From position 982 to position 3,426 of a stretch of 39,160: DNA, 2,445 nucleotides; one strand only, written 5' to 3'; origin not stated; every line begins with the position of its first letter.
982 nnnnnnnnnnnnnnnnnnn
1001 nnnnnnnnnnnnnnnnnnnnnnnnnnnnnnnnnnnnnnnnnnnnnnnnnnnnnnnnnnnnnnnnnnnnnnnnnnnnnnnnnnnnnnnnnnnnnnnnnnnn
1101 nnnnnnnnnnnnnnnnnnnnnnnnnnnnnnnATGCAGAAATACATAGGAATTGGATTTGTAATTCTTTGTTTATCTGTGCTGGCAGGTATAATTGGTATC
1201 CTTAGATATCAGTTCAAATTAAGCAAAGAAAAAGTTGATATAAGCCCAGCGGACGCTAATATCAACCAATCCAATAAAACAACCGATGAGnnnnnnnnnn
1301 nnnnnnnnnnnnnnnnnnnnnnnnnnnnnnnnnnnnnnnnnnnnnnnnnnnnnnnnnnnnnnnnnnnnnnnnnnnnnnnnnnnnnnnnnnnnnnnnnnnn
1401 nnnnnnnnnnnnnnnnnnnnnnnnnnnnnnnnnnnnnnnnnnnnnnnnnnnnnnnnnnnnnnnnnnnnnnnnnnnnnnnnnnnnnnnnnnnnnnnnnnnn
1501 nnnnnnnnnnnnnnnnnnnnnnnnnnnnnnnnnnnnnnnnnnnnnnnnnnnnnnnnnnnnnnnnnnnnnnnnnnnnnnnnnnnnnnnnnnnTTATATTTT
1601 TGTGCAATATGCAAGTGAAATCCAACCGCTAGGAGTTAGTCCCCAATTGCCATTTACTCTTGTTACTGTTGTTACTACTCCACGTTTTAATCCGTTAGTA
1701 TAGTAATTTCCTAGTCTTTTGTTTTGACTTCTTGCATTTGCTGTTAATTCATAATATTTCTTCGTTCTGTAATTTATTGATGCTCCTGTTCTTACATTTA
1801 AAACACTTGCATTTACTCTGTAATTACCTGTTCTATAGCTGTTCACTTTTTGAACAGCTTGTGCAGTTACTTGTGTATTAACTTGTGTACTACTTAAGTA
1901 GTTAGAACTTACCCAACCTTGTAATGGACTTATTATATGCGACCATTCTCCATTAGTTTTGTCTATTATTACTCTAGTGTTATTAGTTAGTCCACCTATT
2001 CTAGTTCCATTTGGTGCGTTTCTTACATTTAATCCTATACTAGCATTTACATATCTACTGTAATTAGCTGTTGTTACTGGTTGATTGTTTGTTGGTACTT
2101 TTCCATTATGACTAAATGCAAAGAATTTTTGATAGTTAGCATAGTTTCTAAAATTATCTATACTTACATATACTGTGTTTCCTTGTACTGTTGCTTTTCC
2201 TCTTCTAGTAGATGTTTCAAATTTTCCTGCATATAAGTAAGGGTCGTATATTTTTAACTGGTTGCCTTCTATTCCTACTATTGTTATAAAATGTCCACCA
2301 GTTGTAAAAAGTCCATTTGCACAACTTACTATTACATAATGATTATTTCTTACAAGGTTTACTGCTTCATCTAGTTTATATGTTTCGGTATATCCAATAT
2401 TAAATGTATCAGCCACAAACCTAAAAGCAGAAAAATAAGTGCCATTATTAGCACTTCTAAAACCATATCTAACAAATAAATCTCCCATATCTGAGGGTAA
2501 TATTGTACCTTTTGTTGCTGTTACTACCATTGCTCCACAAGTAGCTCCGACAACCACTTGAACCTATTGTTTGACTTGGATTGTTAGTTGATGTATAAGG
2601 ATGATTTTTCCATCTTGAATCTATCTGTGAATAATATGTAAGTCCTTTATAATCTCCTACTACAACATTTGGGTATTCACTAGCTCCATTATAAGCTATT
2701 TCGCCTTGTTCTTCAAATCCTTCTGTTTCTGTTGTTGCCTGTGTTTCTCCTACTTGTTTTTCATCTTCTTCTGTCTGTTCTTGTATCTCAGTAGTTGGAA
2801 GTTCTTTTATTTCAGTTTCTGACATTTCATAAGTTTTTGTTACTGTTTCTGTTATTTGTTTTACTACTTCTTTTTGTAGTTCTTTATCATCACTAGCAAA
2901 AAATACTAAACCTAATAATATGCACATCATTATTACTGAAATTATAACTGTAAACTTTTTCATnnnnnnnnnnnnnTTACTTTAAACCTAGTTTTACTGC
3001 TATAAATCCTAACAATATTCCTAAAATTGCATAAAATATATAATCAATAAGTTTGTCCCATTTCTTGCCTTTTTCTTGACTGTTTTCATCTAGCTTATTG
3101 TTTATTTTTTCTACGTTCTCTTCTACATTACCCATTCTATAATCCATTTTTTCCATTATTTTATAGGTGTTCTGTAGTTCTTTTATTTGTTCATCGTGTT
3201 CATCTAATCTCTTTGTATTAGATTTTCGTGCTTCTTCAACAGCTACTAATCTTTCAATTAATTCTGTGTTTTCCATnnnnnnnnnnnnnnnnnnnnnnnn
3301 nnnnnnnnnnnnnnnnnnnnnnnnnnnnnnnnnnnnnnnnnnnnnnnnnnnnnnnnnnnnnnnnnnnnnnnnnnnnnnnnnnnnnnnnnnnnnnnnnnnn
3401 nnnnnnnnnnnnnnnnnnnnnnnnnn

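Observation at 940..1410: Type I toxin-antitoxin-like locus at the prophage left end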

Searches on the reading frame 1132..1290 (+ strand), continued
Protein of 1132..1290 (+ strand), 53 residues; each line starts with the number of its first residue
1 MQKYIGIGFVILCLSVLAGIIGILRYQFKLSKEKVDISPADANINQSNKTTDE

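Call 68: find_encoding_contigs(protein=P0068, flank=1500, max_places=3)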
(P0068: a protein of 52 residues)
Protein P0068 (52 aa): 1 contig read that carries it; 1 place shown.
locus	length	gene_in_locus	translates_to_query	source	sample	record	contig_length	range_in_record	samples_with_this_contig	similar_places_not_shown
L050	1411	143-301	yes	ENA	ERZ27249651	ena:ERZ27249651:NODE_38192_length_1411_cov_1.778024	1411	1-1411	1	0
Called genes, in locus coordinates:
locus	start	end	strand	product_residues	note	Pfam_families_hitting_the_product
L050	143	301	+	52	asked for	-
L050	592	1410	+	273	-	?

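Call 70: find_encoding_contigs(protein=P0075, flank=1500, max_places=2)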
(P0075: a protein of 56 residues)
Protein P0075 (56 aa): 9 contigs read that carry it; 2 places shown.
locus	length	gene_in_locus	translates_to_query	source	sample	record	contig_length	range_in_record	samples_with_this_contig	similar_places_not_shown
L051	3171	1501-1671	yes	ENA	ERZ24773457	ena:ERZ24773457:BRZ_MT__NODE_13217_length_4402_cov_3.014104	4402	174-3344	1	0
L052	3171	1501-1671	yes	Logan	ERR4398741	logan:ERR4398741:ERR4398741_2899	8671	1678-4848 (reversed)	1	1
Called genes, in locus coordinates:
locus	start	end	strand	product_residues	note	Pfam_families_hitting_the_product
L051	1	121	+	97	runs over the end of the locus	?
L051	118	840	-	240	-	PF06541:ABC_trans_CmpB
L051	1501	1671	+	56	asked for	-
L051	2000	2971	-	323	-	PF01183:Glyco_hydro_25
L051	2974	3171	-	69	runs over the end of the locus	PF16938:Phage_holin_Dp1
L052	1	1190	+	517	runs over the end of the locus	PF00239:Resolvase, PF07508:Recombinase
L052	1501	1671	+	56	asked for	-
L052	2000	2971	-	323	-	PF01183:Glyco_hydro_25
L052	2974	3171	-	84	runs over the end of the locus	-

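Call 71: find_encoding_contigs(protein=P0076, flank=1500, max_places=2)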
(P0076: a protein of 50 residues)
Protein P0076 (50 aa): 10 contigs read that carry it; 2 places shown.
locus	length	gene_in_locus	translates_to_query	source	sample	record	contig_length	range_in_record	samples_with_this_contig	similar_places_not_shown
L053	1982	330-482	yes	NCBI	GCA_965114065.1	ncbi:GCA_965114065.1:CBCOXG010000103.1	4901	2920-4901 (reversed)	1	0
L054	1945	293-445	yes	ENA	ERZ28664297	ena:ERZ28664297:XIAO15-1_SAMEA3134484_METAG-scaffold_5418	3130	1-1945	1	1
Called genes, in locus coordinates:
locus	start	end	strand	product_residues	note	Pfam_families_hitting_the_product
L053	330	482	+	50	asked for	-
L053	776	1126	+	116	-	-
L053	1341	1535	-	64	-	PF07454:SpoIIP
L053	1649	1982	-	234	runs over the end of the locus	PF07454:SpoIIP (faint)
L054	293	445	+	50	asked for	-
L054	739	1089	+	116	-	-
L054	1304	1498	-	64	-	PF07454:SpoIIP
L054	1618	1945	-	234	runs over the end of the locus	PF07454:SpoIIP (faint)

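Call 72: find_encoding_contigs(protein=P0083, flank=1500, max_places=2)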
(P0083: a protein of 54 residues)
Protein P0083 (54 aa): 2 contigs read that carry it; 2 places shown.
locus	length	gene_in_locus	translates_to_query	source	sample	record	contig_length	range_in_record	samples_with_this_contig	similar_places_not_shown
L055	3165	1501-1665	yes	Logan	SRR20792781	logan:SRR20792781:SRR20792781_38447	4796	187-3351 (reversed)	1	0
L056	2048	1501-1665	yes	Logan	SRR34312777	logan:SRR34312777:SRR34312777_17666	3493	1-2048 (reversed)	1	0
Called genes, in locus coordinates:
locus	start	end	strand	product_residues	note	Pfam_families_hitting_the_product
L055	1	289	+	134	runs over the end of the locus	PF00731:AIRC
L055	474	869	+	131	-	PF01259:SAICAR_synt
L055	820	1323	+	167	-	PF01259:SAICAR_synt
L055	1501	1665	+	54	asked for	-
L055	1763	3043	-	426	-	PF13173:AAA_14, PF13635:DUF4143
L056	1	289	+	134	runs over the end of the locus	PF00731:AIRC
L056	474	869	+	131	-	PF01259:SAICAR_synt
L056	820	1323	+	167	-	PF01259:SAICAR_synt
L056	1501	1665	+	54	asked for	-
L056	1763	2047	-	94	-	?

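Call 73: find_encoding_contigs(protein=P0087, flank=1500, max_places=2)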
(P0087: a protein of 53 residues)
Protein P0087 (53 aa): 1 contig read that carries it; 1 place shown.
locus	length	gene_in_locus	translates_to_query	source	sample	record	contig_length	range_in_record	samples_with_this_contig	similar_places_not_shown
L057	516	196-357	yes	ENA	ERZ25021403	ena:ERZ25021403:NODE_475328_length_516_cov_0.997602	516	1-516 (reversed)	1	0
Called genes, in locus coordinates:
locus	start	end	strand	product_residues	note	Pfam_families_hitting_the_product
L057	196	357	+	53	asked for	-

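Call 76: predict_structure(alignment_id=A1)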
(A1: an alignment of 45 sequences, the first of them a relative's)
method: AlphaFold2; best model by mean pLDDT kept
length: 53 residues; sequences in the alignment: 45
mean_pLDDT: 72.0   pTM: 0.36
mean pLDDT of the five models: 72.0, 71.2, 70.3, 69.9, 69.4
residues with pLDDT >= 90: 15; 70-90: 11; 50-70: 24; < 50: 3
segments of 3 or more residues with pLDDT < 50: none
pLDDT, mean of each block of 10 residues (from residue 1): 80 95 82 57 53 49
secondary structure, 60 per line:
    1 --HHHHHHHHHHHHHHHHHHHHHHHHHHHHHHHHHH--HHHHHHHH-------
elements in order: H3-36 H39-46

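Call 77: search_dna_similar(query=window:1132-1290:+, collection=plasmids, mode=protein, max_evalue=1)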
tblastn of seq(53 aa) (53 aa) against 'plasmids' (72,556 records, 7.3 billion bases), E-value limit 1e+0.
No match.

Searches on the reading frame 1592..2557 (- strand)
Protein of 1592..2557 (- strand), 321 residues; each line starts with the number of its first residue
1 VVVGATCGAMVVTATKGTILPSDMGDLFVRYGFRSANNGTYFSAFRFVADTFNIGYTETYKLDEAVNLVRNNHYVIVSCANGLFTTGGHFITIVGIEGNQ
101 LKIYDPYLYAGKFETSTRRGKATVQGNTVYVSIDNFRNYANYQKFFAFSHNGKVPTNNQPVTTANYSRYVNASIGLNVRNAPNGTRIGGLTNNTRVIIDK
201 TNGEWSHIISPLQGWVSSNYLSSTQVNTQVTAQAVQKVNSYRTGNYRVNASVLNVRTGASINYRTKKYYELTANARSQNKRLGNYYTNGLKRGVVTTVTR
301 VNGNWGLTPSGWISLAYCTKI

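Call 7: search_protein_families(library=pfam, proteins=[window:1592-2557:-], max_evalue=0.1)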
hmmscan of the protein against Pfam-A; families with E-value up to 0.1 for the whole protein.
window:1592-2557:- (321 aa): 4 families
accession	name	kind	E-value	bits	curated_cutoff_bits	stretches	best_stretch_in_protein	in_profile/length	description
PF08239.17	SH3_3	-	2.6e-07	31.2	27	1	175-222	2-54/54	Bacterial SH3 domain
PF13529.12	Peptidase_C39_2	-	1.3e-05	26.3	24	1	22-107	47-143/143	Peptidase_C39 like family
PF12385.14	Peptidase_C70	-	0.007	16.7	19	0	34-107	50-124/141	Papain-like cysteine protease AvrRpt2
PF03412.21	Peptidase_C39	-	0.018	15.3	22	1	32-114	37-111/133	Peptidase C39 family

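Call 11: search_protein_families(library=phrogs, proteins=[window:1592-2557:-], max_evalue=0.01)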
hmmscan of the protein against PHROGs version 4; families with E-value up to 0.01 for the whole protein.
window:1592-2557:- (321 aa): 3 families
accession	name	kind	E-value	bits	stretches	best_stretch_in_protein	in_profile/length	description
phrog_1794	-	lysis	9.1e-08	32.9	2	233-320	260-329/336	amidase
phrog_2459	-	unknown function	2.1e-06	29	1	157-273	32-138/171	-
phrog_18955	-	unknown function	1.7e-05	24.7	1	150-235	193-275/483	-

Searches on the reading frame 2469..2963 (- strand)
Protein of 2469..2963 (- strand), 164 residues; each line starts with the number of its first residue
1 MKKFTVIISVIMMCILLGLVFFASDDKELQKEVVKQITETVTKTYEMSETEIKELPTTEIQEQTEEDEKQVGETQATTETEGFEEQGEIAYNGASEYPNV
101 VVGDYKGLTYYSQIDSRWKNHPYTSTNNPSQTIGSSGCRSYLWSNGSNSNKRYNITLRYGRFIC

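Call 7: search_protein_families(library=pfam, proteins=[window:2469-2963:-], max_evalue=0.1)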
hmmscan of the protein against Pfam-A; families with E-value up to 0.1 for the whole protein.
window:2469-2963:- (164 aa): 6 families
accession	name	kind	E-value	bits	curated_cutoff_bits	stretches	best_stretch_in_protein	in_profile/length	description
PF02390.23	Methyltransf_4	-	0.01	15.7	24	1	18-75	111-168/173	Putative methyltransferase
PF22251.1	PFF1_TM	-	0.017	15.1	32.3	1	4-85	103-187/300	Vacuolar membrane protease, transmembrane domain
PF20098.4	DUF6488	-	0.035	14.5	27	1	1-51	1-51/110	Family of unknown function (DUF6488)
PF24526.1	ABCA12_C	-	0.044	14.4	34.8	1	31-61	16-46/51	ABCA12-like, C-terminal domain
PF24770.2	Ig-CFAP74_2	-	0.049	14.5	27.4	1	21-92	58-131/185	CFAP74 second Ig-like domain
PF12698.13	ABC2_membrane_3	-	0.055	13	31.6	1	4-128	5-128/347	ABC-2 family transporter protein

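Call 11: search_protein_families(library=phrogs, proteins=[window:2469-2963:-], max_evalue=0.01)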
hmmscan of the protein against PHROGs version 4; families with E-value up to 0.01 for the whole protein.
window:2469-2963:- (164 aa): 1 family
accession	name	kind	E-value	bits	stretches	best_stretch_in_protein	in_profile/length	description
phrog_15587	-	unknown function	0.0067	17.1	1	5-87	4-84/191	-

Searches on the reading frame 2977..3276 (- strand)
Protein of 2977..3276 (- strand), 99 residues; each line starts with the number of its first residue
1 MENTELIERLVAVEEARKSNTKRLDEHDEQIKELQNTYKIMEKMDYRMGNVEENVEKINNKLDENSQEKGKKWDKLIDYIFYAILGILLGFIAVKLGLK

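Call 7: search_protein_families(library=pfam, proteins=[window:2977-3276:-], max_evalue=0.1)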
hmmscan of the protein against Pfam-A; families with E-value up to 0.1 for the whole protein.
window:2977-3276:- (99 aa): 11 families
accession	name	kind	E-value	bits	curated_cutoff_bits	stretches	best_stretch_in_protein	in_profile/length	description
PF24073.1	DUF7365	-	0.0019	18.8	27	1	10-62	49-94/101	Coiled-coil region of unknown function (DUF7365)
PF20492.3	ERM_helical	-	0.0031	18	40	1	2-72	7-77/120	Ezrin/radixin/moesin, alpha-helical domain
PF25526.1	LIP-1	-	0.0047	16.8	34.1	1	4-69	118-183/250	Liprin-alpha-like coiled coil domain 2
PF15556.11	Zwint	-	0.0055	16.7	29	1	11-80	116-182/252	ZW10 interactor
PF04108.17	ATG17_like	-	0.015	15.2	43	1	5-82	219-298/355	Autophagy protein ATG17-like domain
PF00482.28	T2SSF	-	0.018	15.5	25.2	1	33-94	59-120/125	Type II secretion system (T2SS), protein F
PF10018.14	Med4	-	0.021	14.9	26.9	1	5-72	2-69/190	Vitamin-D-receptor interacting Mediator subunit 4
PF13851.11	GAS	-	0.026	14.3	32.3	1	2-71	55-124/200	Growth-arrest specific micro-tubule binding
PF13720.11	Acetyltransf_11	-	0.048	14.5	24.5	1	22-78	24-72/82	Udp N-acetylglucosamine O-acyltransferase; Domain 2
PF23991.1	DUF7310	-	0.052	14.5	40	0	7-62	22-74/83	Coiled-coil region of unknown function (DUF7310)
PF07851.19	TMEM120A-B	-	0.071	12.8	29.8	1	11-72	12-70/324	TMEM120A/B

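Call 11: search_protein_families(library=phrogs, proteins=[window:2977-3276:-], max_evalue=0.01)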
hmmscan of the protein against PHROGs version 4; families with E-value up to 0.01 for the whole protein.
window:2977-3276:- (99 aa): 6 families
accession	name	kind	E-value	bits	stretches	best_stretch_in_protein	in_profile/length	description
phrog_937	-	other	4.2e-13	50.7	1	1-98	4-112/115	hemolysin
phrog_2990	-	unknown function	3.9e-07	31.3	1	5-94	40-126/133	-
phrog_1193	-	other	9.5e-06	26.5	1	15-92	6-70/76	hemolysin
phrog_1296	-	lysis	0.0014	19.6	1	12-65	45-91/93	holin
phrog_1131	-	unknown function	0.0071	17.7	1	7-69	16-81/89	-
phrog_1863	-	unknown function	0.0094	16.9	0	3-32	67-96/97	-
